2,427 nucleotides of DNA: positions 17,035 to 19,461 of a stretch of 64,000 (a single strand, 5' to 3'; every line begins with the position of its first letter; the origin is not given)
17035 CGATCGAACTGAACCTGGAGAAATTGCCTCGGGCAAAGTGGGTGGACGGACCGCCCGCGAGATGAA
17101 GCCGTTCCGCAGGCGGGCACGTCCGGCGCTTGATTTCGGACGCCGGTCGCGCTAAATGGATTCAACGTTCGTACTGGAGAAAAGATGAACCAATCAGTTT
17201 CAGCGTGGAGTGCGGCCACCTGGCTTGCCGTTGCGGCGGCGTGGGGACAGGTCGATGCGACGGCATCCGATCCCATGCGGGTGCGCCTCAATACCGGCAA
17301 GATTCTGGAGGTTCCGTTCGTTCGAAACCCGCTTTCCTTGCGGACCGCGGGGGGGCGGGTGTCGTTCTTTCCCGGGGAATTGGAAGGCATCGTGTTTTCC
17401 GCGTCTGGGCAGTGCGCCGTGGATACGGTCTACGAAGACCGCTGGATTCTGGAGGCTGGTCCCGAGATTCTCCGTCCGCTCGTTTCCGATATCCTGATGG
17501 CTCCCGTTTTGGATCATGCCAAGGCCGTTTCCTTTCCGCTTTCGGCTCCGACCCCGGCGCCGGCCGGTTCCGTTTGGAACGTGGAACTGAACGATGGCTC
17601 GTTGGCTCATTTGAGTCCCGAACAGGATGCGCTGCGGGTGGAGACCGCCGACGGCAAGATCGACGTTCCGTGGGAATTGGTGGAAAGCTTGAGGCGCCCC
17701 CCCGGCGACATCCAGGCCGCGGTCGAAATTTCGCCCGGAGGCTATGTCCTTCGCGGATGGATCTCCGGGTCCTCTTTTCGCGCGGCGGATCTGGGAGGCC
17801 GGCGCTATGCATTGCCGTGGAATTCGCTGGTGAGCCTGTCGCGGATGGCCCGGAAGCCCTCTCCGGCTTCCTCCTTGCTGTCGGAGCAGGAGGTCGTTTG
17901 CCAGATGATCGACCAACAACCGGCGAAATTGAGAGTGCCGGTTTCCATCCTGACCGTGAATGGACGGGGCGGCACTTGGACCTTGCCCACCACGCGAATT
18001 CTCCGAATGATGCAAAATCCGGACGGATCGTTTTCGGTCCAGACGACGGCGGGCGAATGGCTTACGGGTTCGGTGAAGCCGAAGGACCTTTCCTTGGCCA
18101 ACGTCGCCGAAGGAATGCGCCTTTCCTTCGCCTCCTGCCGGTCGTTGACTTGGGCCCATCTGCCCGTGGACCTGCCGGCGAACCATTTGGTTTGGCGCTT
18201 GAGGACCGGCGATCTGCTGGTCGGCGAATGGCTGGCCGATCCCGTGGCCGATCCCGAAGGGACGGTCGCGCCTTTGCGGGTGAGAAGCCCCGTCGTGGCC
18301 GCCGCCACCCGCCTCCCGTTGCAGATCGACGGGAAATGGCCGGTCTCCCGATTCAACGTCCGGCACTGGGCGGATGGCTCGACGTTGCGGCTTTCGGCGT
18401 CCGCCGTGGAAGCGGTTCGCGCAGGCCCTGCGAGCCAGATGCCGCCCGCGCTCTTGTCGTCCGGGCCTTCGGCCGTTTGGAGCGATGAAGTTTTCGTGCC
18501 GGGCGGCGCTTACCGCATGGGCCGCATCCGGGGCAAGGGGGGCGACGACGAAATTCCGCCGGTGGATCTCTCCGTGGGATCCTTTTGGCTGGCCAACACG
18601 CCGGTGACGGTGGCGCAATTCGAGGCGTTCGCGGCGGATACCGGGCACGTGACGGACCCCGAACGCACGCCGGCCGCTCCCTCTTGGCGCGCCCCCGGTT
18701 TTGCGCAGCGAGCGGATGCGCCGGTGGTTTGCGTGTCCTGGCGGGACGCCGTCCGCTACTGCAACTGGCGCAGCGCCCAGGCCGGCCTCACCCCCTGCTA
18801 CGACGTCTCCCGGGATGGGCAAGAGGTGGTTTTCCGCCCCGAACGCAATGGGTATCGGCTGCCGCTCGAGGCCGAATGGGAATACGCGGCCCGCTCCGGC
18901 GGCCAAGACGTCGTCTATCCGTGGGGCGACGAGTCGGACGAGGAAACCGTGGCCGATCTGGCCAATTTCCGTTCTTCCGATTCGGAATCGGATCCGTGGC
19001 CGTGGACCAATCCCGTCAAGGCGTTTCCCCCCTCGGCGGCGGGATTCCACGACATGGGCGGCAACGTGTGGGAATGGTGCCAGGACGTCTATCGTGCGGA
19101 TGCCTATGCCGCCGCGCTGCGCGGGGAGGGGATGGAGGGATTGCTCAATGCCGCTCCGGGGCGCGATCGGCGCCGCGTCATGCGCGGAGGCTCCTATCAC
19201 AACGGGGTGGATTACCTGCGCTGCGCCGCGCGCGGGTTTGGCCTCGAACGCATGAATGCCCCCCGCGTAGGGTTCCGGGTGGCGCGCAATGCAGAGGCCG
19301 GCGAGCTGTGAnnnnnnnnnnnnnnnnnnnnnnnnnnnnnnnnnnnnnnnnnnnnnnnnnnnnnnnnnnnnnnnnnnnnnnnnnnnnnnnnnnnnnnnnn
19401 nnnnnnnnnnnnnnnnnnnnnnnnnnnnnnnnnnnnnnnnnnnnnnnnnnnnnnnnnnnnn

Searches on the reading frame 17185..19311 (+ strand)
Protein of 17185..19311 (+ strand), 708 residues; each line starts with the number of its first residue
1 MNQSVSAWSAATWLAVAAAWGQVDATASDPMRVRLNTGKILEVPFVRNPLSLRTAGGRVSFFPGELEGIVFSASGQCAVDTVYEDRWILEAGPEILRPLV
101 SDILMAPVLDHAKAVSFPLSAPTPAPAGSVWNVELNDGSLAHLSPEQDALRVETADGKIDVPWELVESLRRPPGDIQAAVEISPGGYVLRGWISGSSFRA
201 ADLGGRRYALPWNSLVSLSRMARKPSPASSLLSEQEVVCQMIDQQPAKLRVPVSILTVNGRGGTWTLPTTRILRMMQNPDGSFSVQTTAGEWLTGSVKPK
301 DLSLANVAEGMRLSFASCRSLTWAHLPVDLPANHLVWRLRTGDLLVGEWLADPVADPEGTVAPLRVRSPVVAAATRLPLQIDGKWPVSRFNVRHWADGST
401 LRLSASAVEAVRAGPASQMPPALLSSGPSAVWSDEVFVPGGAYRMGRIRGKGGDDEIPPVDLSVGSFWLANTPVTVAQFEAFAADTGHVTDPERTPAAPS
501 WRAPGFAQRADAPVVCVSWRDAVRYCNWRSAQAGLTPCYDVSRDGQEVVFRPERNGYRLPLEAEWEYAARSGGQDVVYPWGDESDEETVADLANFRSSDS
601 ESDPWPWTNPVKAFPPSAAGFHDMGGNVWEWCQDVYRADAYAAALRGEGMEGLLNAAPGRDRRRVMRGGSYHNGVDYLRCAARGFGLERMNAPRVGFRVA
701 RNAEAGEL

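Call 6: search_protein_families(library=pfam, proteins=[window:17185-19311:+], max_evalue=0.01)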
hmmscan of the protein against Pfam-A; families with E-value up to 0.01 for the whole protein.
window:17185-19311:+ (708 aa): 1 family
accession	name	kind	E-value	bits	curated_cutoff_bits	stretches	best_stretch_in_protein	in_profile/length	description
PF03781.23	FGE-sulfatase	-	2.1e-59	201.7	23.3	1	434-701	4-255/255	Sulfatase-modifying factor enzyme 1-like domain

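Call 7: search_protein_families(library=ncbifam, proteins=[window:17185-19311:+], max_evalue=0.01)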
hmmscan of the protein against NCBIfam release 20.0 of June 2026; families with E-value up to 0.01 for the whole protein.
window:17185-19311:+ (708 aa): 8 families
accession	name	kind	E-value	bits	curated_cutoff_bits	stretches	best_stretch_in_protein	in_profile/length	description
TIGR03525.2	GldK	equivalog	5.2e-35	121.5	350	1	511-702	219-406/408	T9SS ring complex lipoprotein PorK/GldK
NF051459.1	pyoverdine_PvdO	equivalog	2.1e-22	79.5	500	1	436-702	37-279/280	dihydropyoverdine dehydrogenase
NF041186.1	SenA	equivalog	3.4e-15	56.3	420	1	425-700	160-381/382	selenoneine synthase SenA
TIGR03440.2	egtB_TIGR03440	equivalog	7.1e-15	55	360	2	555-700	291-413/413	ergothioneine biosynthesis protein EgtB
TIGR03524.1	GldJ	equivalog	3.1e-13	49.3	458.2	1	556-637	263-366/559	gliding motility lipoprotein GldJ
TIGR03530.1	GldJ_short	equivalog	8.2e-12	44.7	382.9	2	501-571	152-224/396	gliding motility lipoprotein GldJ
TIGR02171.1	Fb_sc_TIGR02171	subfamily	5e-10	38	544.35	1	509-684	101-261/912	TIGR02171 family lipoprotein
TIGR04344.1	ovoA_Nterm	equivalog_domain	6.1e-05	22.1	400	1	517-637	300-385/444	5-histidylcysteine sulfoxide synthase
